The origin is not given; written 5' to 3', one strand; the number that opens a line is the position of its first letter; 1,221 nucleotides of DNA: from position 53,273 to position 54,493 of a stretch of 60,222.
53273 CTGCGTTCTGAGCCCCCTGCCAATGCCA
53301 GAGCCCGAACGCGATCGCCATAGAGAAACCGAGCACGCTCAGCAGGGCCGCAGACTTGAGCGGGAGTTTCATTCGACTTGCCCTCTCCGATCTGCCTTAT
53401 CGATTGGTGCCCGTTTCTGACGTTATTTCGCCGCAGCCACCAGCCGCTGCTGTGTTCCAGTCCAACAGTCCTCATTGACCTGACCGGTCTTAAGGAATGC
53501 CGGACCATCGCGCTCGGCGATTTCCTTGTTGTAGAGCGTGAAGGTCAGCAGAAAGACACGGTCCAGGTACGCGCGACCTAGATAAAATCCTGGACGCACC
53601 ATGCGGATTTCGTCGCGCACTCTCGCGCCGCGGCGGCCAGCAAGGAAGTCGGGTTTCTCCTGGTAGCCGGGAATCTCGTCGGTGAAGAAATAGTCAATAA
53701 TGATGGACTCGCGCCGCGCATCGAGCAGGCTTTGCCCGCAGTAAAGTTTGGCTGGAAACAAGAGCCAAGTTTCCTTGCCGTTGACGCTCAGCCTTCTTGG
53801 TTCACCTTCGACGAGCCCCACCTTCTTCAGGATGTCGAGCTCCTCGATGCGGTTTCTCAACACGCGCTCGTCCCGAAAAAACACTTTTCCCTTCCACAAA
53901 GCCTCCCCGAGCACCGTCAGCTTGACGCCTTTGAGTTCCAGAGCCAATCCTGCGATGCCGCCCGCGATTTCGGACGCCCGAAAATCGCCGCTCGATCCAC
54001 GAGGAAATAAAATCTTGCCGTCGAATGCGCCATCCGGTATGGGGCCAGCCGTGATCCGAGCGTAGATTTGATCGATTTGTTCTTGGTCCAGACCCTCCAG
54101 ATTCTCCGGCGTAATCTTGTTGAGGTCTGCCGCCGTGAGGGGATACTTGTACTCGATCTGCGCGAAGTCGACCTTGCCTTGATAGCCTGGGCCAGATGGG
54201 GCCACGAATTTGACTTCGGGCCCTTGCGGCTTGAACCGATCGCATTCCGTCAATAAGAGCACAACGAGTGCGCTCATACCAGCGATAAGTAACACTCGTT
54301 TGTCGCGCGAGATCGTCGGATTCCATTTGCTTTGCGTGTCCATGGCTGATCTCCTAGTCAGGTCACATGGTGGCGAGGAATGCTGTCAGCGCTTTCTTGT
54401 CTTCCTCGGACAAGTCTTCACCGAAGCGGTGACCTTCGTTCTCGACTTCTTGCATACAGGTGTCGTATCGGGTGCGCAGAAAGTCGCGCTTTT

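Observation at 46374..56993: Six-gene operon with four predicted di-haem c-type cytochromes (8 CxxCH): candidate undescribed periplasmic redox system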

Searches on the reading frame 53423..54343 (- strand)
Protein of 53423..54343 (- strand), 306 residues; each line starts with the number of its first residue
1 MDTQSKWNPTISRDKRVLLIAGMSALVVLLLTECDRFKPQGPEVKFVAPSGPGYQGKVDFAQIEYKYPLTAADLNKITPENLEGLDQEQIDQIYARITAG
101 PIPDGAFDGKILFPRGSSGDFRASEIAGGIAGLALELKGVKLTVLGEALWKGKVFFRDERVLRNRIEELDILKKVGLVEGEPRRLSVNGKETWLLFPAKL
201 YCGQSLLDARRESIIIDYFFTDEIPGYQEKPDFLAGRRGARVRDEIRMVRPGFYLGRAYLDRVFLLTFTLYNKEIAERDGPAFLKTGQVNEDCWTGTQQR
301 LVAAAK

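Call 3: search_protein_families(library=pfam, proteins=[window:53423-54343:-], max_evalue=0.1)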
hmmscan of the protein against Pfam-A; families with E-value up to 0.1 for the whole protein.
window:53423-54343:- (306 aa): 0 families

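Call 4: search_protein_families(library=ncbifam, proteins=[window:53423-54343:-], max_evalue=0.1)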
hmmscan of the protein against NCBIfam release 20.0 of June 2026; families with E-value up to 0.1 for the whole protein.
window:53423-54343:- (306 aa): 0 families

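Call 23: find_homologous_proteins(query=window:53423-54343:-)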
Query window:53423-54343:- (306 aa): 3162 proteins with E <= 0.001 among 8000 candidates; the best 120 are listed.
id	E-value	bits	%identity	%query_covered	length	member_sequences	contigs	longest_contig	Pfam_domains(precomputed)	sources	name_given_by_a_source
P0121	1.3e-199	680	98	100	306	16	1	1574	-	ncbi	-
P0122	9.9e-183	624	89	100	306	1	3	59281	-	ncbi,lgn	-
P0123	5.3e-182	622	90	100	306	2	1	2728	-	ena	-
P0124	2.6e-154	531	83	90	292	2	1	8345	-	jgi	jgi:hypothetical protein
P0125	4.1e-153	527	80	95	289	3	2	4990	-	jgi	jgi:hypothetical protein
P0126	1.5e-152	525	74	100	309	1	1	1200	-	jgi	jgi:hypothetical protein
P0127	2.5e-152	524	76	100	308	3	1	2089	-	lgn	-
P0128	2.3e-149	515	73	99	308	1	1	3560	-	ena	-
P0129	3.7e-149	514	74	100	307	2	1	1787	-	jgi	jgi:hypothetical protein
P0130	8.2e-144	497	76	94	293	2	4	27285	-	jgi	jgi:hypothetical protein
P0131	1.3e-142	493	75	92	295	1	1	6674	-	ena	-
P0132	5.2e-142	491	75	92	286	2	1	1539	-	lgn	-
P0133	1.1e-140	486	74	93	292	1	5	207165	-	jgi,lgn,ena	jgi:hypothetical protein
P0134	2.9e-140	485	77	89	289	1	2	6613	-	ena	-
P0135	4.0e-140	484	72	95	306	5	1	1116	-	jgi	jgi:hypothetical protein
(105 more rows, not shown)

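Call 29: predict_structure(alignment_id=A2)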
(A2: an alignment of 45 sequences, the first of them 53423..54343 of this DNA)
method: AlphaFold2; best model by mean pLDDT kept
length: 306 residues; sequences in the alignment: 45
mean_pLDDT: 73.2   pTM: 0.71
mean pLDDT of the five models: 73.2, 70.1, 67.4, 67.2, 66.2
residues with pLDDT >= 90: 31; 70-90: 161; 50-70: 93; < 50: 21
segments of 3 or more residues with pLDDT < 50: 231-238, 296-306
pLDDT, mean of each block of 10 residues (from residue 1): 54 75 77 64 85 67 82 90 89 86 85 76 62 55 72 82 75 69 66 71 75 79 54 49 86 90 86 89 72 51 43
secondary structure, 60 per line:
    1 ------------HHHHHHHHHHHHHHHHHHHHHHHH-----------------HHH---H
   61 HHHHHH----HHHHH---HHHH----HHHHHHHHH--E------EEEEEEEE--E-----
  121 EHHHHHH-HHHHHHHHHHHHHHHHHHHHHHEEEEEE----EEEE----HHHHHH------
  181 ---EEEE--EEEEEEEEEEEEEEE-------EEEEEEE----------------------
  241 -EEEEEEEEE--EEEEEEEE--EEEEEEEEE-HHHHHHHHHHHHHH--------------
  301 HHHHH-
elements in order: H13-36 H60-66 H71-75 H79-82 H87-95 E105-112 H122-127 H129-150 E151-156 E161-164 H169-174 E184-187 E190-204 E212-218 E242-250 E253-260 E263-271 H273-286 H301-305

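Call 34: fold_search(model_id=the predicted structure, library=pdb)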
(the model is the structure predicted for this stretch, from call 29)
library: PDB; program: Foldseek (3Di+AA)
matches with E <= 10: 848; with E <= 0.001: 0
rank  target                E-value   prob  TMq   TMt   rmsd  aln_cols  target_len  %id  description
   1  4mve_A                9.6e-03  1.00  0.31  0.59   7.0       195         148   18  Crystal structure of Tcur_1030 protein from Thermomonospora curvata (released 2013-10-02)
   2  1tu1_A                7.4e-02  0.12  0.11  0.18  14.3       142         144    9  Crystal Structure of Protein of Unknown Function PA94 from Pseudomonas aeruginosa, Putative Regulator (released 2004-08-03)
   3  7dru_G                9.8e-02  0.11  0.11  0.21  13.9       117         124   12  Crystal Structure of the Dog Lipocalin Allergen Can f 1 (released 2021-11-10)
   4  7snr_B                1.0e-01  0.35  0.18  0.32  10.4       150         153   11  2.00A Resolution Structure of NanoLuc Luciferase (released 2022-11-16)
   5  6moq                  1.1e-01  0.54  0.23  0.41   9.5       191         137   10  Crystal Structure of the All-trans Retinal-Bound R111K:Y134F:T54V:R132Q:P39Y:R59Y:L121W Mutant of Human Cellular Retinoi (released 2019-01-09)
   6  6xrf_A                1.1e-01  0.09  0.11  0.17  14.1       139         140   10  EagT6 Tse6 NT complex (released 2020-12-30)
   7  3f8a                  1.7e-01  0.35  0.22  0.40   9.5       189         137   10  Crystal Structure of the R132K:R111L:L121E:R59W Mutant of Cellular Retinoic Acid-Binding Protein Type II Complexed with  (released 2009-11-10)
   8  2e3o                  1.7e-01  0.06  0.11  0.13  18.5       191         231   10  Crystal structure of CERT START domain in complex with C16-ceramide (P212121) (released 2007-12-18)
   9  3fa7_A                1.9e-01  0.44  0.24  0.44   9.5       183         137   10  Crystal structure of the apo R132K:R111L:L121E:R59E mutant of cellular retinoic acid-binding protein II at 1.90 angstr (released 2009-10-27)
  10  4qgw_A                1.9e-01  0.41  0.24  0.44   9.6       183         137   10  Crystal structure of the R132K:R111L:L121D mutant of Cellular Retinoic Acid Binding ProteinII complexed with a synthet (released 2015-01-28)
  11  4yfp                  2.0e-01  0.35  0.23  0.41   9.4       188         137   11  CRYSTAL STRUCTURE OF THE R111K:Y134F:T54V:R132Q:P39Y:R59Y MUTANT OF HUMAN CELLULAR RETINOIC ACID BINDING PROTEIN II WITH (released 2016-03-02)
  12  2e3s                  2.0e-01  0.05  0.11  0.14  17.4       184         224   12  Crystal structure of CERT START domain co-crystallized with C24-ceramide (P21) (released 2007-12-18)
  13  6nny                  2.2e-01  0.35  0.22  0.39   9.7       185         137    9  Crystal Structure of the All-Trans Retinal-Bound R111K:Y134F:T54V:R132Q:P39E:R59Y:L121E Mutant of Human Cellular Retinoi (released 2019-01-30)
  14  4wfu                  2.2e-01  0.21  0.16  0.27  12.9       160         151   11  Bovine allergen Bos d 2 in the trigonal space group P3221. (released 2015-09-16)
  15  3f9d_A                2.4e-01  0.33  0.22  0.39  10.0       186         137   10  Crystal structure of the R132K:R111L:T54E mutant of cellular retinoic acid-binding protein II complexed with C15-aldeh (released 2009-10-27)
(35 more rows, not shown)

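Call 38: search_solved_structures(query=A2, max_evalue=10, show_alignments=2)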
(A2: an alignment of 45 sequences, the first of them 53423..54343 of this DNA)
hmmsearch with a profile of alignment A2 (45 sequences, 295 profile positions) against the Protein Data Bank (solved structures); distinct sequences matched with E-value up to 10: 3.
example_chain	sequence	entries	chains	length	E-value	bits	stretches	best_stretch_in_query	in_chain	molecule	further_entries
9zem_A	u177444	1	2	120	0.043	16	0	62-80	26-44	HeliScrew4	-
1h0l_A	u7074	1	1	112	0.68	12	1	237-290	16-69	MAJOR PRION PROTEIN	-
6suz_A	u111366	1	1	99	0.85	11.7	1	237-291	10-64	Major prion protein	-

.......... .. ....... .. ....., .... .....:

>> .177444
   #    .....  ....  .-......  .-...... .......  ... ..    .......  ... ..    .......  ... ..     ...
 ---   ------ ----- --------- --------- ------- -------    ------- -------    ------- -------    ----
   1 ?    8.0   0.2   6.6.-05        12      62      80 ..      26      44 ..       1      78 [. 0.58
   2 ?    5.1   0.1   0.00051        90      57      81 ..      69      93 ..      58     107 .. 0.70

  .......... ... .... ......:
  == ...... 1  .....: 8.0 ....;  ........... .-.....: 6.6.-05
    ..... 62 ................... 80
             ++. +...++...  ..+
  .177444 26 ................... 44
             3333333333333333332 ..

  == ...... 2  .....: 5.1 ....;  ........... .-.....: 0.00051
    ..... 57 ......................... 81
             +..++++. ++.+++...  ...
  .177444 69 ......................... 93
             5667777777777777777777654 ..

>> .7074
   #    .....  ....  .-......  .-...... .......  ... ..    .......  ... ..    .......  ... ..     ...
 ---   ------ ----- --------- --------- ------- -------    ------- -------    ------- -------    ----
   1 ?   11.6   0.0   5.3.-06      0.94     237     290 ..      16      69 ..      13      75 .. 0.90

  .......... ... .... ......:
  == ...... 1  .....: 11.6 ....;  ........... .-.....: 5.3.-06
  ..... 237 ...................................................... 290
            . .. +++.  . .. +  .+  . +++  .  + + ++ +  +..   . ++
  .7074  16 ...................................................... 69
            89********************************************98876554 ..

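Call 47: search_protein_families(library=padloc, proteins=[window:53423-54343:-], max_evalue=0.01)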
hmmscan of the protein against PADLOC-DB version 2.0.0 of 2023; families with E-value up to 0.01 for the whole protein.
window:53423-54343:- (306 aa): 0 families

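Call 60: search_protein_families(library=pfam, alignment_id=A2, max_evalue=1)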
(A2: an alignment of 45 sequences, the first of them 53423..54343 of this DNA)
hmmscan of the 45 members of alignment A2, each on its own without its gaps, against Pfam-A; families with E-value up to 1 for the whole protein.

A. member 1, window:53423-54343:- (306 aa): 0 families

B. families by the number of members that match (of 45 scanned): 9 families
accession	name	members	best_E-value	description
PF20080.4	ALTTAQ_rpt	6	0.043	ALTTAQ repeat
PF11460.13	DUF3007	2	0.1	Protein of unknown function (DUF3007)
PF10910.14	Phage_gene29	1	0.063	Phage gene 29 protein family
PF06380.16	DUF1072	1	0.093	Protein of unknown function (DUF1072)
PF03444.21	HrcA_DNA-bdg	1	0.11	Winged helix-turn-helix transcription repressor, HrcA DNA-binding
PF08139.17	LPAM_1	1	0.22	Prokaryotic membrane lipoprotein lipid attachment site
PF17126.11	RsmF_methylt_CI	1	0.24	RsmF rRNA methyltransferase first C-terminal domain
PF04113.19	Gpi16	1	0.29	Gpi16 subunit, GPI transamidase component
PF11330.14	30K_MP_C_Ter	1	0.37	C-Terminal of 30K viral movement proteins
